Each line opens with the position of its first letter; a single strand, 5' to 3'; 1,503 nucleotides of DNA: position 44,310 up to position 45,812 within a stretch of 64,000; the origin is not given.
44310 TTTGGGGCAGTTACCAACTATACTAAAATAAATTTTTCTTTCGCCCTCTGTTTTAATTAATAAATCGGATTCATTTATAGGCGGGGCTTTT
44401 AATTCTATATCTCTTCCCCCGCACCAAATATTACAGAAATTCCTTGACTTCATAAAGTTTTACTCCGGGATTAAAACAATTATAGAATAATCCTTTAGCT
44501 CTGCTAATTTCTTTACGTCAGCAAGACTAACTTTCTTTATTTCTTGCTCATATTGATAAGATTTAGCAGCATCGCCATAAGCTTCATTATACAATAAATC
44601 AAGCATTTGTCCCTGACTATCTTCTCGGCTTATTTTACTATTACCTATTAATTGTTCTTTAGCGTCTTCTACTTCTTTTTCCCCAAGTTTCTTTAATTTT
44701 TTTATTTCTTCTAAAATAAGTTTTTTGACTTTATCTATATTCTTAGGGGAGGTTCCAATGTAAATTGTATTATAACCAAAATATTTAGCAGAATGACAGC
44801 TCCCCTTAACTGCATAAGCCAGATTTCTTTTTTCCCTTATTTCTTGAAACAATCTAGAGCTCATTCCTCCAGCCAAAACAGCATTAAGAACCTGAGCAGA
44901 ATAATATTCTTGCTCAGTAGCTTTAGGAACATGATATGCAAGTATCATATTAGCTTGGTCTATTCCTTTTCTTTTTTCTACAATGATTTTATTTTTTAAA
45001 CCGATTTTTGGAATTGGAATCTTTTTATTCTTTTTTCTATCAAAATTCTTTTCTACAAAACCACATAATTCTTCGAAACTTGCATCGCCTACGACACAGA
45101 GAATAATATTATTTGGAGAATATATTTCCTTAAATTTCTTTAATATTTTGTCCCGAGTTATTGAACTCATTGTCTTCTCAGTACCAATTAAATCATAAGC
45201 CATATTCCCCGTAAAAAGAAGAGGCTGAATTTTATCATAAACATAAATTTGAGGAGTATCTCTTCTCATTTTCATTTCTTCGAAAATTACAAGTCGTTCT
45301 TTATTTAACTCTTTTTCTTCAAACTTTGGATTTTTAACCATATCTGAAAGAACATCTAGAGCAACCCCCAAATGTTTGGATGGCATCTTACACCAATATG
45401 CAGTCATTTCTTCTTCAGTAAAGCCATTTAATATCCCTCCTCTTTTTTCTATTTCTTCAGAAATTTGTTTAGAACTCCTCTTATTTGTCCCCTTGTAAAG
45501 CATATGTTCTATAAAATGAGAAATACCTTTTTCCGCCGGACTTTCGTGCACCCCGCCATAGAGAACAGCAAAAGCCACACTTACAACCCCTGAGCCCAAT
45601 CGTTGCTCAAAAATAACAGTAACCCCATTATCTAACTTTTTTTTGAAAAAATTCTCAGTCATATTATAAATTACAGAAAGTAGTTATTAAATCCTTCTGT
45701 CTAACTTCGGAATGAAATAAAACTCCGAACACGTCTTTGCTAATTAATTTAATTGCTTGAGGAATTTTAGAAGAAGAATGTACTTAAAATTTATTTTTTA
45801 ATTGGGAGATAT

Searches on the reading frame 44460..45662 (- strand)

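Call 66: search_protein_families(library=pfam, proteins=[window:44460-45662:-], max_evalue=0.00001)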
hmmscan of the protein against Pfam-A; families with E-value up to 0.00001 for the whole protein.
window:44460-45662:- (400 aa): 2 families
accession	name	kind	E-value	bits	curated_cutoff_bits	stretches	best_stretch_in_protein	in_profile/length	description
PF05193.26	Peptidase_M16_C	-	1.6e-41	142.6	23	1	167-338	1-181/181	Peptidase M16 inactive domain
PF00675.25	Peptidase_M16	-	2.2e-32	112.5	22.3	1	19-151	5-137/149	Insulinase (Peptidase family M16)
